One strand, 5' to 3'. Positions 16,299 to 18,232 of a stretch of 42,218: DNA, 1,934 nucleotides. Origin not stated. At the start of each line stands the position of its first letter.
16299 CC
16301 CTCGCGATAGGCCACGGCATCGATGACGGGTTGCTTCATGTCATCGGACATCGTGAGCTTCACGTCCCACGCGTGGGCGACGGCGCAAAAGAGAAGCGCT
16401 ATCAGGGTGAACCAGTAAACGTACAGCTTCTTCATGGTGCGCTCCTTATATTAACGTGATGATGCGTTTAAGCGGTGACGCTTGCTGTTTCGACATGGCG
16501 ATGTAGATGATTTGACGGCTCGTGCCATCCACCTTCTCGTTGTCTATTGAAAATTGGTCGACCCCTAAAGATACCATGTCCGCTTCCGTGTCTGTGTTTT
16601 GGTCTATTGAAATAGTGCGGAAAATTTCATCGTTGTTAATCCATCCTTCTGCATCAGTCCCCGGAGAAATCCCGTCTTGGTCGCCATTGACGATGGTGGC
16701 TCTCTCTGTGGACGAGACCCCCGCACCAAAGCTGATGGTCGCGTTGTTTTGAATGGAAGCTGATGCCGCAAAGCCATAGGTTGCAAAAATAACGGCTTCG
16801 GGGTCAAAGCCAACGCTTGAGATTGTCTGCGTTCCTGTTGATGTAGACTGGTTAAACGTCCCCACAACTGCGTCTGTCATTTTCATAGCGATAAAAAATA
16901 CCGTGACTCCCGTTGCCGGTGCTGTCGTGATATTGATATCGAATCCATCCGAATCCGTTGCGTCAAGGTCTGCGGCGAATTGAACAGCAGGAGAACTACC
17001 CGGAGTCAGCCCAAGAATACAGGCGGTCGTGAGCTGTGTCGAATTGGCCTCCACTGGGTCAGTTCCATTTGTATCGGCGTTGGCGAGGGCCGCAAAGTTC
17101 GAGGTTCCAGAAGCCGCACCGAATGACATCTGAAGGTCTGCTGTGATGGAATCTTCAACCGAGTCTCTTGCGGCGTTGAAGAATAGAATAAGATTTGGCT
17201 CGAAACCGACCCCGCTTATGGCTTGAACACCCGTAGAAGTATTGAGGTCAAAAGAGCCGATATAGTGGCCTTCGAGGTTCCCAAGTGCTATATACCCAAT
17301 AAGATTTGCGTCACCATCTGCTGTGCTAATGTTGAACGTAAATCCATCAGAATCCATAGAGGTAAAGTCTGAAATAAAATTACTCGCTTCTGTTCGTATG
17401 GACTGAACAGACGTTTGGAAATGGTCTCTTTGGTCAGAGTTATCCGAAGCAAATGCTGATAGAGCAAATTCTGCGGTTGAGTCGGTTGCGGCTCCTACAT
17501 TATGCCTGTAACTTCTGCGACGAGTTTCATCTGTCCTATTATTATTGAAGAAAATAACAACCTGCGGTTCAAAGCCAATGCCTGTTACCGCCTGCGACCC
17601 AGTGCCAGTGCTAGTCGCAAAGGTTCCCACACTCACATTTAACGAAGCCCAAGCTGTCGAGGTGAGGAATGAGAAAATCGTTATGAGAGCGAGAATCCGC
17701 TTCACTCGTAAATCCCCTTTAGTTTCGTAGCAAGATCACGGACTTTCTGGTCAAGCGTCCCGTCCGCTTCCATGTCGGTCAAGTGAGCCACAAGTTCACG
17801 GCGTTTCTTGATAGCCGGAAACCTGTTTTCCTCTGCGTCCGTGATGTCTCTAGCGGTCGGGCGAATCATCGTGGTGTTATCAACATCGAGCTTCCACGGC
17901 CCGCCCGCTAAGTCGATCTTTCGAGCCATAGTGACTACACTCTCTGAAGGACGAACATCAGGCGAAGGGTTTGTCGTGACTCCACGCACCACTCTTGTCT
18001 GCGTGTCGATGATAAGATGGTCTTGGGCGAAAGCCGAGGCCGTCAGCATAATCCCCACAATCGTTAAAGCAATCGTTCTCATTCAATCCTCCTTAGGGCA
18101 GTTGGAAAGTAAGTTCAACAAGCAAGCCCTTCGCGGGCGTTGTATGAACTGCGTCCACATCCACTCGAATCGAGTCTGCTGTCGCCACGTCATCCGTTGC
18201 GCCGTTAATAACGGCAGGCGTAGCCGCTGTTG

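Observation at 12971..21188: An 8-kb late-operon block in which most products are exported or membrane-anchored, including fibre-like proteins with Sec signal peptides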

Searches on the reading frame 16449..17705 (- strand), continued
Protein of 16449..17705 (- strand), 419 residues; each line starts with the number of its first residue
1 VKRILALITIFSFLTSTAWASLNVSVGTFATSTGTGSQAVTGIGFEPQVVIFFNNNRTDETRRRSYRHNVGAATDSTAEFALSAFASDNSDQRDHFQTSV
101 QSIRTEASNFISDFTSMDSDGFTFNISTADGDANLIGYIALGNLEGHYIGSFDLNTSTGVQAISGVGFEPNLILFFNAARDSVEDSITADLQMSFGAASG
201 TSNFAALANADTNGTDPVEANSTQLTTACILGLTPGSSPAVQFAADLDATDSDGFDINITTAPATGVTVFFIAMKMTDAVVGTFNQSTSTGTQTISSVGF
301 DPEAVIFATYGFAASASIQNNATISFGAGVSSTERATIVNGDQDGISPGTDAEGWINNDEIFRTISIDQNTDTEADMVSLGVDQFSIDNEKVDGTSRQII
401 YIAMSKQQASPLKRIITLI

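Call 87: search_protein_families(library=padloc, proteins=[window:16449-17705:-], max_evalue=0.05)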
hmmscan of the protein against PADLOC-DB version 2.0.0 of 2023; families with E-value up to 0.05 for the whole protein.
window:16449-17705:- (419 aa): 0 families

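Call 98: find_encoding_contigs(protein=P0212, flank=8000, max_places=2)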
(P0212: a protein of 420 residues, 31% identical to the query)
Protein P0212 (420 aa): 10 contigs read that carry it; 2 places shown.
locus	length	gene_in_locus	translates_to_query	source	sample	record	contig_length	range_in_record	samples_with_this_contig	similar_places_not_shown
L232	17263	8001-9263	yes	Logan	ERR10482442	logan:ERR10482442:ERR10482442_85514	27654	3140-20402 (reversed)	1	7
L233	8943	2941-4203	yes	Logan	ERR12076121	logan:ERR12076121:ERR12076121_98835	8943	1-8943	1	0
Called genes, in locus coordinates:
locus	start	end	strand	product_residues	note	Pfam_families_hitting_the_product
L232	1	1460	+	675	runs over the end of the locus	-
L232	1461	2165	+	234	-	PF00300:His_Phos_1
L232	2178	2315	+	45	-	-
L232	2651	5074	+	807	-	-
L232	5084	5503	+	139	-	-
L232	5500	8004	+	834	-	-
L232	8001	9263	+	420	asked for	-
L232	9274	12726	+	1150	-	-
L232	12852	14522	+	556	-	PF13385:Laminin_G_3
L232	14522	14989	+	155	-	-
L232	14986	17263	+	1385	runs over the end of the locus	-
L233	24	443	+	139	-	-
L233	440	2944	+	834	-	-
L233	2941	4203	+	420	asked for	-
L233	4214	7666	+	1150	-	-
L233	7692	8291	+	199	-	PF13392:HNH_3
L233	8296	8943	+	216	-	?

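Call 100: search_protein_families(library=phrogs, proteins=[L232:3-1460:+, L232:1461-2162:+, L232:2651-5071:+, L232:5084-5500:+, L232:5500-8001:+, L232:9274-12723:+, L232:12852-14519:+, L232:14522-14986:+, L232:14986-17262:+, L233:7692-8288:+], max_evalue=0.001)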
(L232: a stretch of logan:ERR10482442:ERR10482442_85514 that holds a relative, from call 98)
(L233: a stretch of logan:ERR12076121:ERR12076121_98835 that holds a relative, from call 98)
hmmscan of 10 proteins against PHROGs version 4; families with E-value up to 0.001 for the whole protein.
L232:3-1460:+ (485 aa): 0 families

L232:1461-2162:+ (234 aa): 1 family
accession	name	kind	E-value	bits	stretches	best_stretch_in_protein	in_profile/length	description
phrog_12933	-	unknown function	9.8e-10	39.7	1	26-165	18-159/197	-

L232:2651-5071:+ (807 aa): 0 families

L232:5084-5500:+ (139 aa): 0 families

L232:5500-8001:+ (834 aa): 0 families

L232:9274-12723:+ (1150 aa): 0 families

L232:12852-14519:+ (556 aa): 0 families

L232:14522-14986:+ (155 aa): 0 families

L232:14986-17262:+ (759 aa): 0 families

L233:7692-8288:+ (199 aa): 10 families
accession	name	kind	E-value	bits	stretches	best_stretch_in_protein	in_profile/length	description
phrog_1872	-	DNA, RNA and nucleotide metabolism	2.7e-33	116.3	1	43-173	18-147/166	endonuclease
phrog_3593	-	DNA, RNA and nucleotide metabolism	3.7e-26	93.1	1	3-144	12-152/210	HNH endonuclease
phrog_59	-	DNA, RNA and nucleotide metabolism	6.8e-24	86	1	66-198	158-275/423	HNH endonuclease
phrog_826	-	DNA, RNA and nucleotide metabolism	9.9e-22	78.8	1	24-137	48-160/281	HNH endonuclease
phrog_6254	-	DNA, RNA and nucleotide metabolism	4.1e-21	76.9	1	64-167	12-117/154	HNH endonuclease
phrog_4842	-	DNA, RNA and nucleotide metabolism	2.5e-12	47.9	1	9-123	12-135/154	HNH endonuclease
phrog_1492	-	DNA, RNA and nucleotide metabolism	2.1e-10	41.4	1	73-142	92-166/414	HNH endonuclease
phrog_5351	-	DNA, RNA and nucleotide metabolism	3.6e-07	31.5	1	3-36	7-40/171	HNH endonuclease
phrog_99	-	DNA, RNA and nucleotide metabolism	3.1e-06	28.1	1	73-137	145-207/383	HNH endonuclease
phrog_1271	-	DNA, RNA and nucleotide metabolism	1.5e-05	25.5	1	2-52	37-88/361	HNH endonuclease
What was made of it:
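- Tried and rejected: It could not be shown to be a phage (call 100).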

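Call 101: search_solved_structures(query=A2, max_evalue=1)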
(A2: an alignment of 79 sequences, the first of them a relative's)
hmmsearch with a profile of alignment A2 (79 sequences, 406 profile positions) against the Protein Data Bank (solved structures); distinct sequences matched with E-value up to 1: 0.

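Call 105: search_protein_families(library=phrogs, proteins=[L010:7850-8149:+], max_evalue=0.01)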
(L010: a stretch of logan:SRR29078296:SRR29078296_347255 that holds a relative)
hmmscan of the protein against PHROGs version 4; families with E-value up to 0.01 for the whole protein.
L010:7850-8149:+ (100 aa): 5 families
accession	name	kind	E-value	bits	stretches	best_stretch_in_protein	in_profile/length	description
phrog_6722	-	tail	1e-05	25.2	1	61-97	312-350/974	tail fiber protein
phrog_9625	-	unknown function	6.7e-05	21.6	1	10-73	510-574/1586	-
phrog_20242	-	tail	0.0002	20.9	1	52-100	376-423/1025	tail fiber protein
phrog_26292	-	tail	0.004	16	1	74-97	23-46/1190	tail fiber protein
phrog_8378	-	tail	0.0086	14.8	1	70-100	584-614/1446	tail fiber protein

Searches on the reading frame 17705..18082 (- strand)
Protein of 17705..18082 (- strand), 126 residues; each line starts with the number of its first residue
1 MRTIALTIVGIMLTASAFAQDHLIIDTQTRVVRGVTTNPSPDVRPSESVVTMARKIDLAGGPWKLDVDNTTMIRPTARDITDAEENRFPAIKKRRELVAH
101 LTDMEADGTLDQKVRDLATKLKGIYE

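Call 5: search_protein_families(library=pfam, proteins=[window:17705-18082:-], max_evalue=0.1)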
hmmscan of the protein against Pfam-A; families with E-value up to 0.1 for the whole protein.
window:17705-18082:- (126 aa): 0 families

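Call 6: search_protein_families(library=phrogs, proteins=[window:17705-18082:-], max_evalue=0.1)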
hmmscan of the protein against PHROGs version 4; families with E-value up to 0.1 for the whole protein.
window:17705-18082:- (126 aa): 1 family
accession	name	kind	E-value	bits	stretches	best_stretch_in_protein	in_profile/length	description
phrog_36546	-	unknown function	0.0021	18.1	1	60-123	382-445/456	-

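Call 62: search_protein_representatives(protein=window:17705-18082:-)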
Query: 126 residues. Proteins with E-value up to 0.001 (for the whole library): 76; up to 1e-10: 11; up to 1e-30: 1. The best 76 are listed.
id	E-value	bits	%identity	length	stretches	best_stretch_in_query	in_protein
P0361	5.2e-75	265.1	100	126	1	1-126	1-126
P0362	7.2e-16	74.5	47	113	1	23-125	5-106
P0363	1.6e-14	70.2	36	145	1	12-123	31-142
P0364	2.4e-12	63.2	51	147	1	23-87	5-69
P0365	5.4e-12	62.0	37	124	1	7-125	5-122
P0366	9.8e-12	61.2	49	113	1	23-94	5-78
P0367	1.7e-11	60.4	35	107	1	21-125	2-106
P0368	2.5e-11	59.9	41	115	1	22-121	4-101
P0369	2.9e-11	59.7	34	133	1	2-126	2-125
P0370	3.4e-11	59.5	35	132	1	1-121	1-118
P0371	4.8e-11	59.0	37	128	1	22-122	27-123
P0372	1.3e-10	57.6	36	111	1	22-122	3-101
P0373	5.3e-10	55.6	33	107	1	21-122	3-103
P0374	9.5e-10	54.8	39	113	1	23-118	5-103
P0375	1.5e-09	54.2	36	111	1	23-123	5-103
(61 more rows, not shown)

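Call 86: search_protein_families(library=ncbifam, proteins=[window:17705-18082:-], max_evalue=0.05)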
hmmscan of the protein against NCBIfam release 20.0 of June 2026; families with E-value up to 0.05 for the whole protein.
window:17705-18082:- (126 aa): 1 family
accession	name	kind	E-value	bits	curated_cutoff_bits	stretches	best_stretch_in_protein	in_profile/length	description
NF006946.0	PRK09428.1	equivalog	0.0065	15.4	314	1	62-123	379-440/451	CDP-diacylglycerol--serine O-phosphatidyltransferase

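Call 87: search_protein_families(library=padloc, proteins=[window:17705-18082:-], max_evalue=0.05)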
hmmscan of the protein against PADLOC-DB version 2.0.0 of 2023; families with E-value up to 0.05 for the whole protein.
window:17705-18082:- (126 aa): 0 families

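Call 102: search_solved_structures(query=window:17705-18082:-, max_evalue=5)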
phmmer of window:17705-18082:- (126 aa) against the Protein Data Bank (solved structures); distinct sequences matched with E-value up to 5: 6.
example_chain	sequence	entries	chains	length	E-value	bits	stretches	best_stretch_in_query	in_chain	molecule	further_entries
6egc_A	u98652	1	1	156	0.014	18.8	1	70-125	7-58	SC_2L4HC2_23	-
8yr6_A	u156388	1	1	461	0.11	15.9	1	61-123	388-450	CDP-diacylglycerol--serine O-phosphatidyltransferase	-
8yr5_A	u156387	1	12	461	0.12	15.8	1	61-123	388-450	CDP-diacylglycerol--serine O-phosphatidyltransferase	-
6v39_g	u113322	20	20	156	0.41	14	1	24-97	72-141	30S ribosomal protein S7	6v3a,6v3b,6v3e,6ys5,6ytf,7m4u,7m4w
5j0k_A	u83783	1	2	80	0.84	13.1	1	70-125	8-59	designed protein 2L4HC2_23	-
6zj3_L5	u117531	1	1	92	1.2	12.6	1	58-83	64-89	Ribosomal protein eL42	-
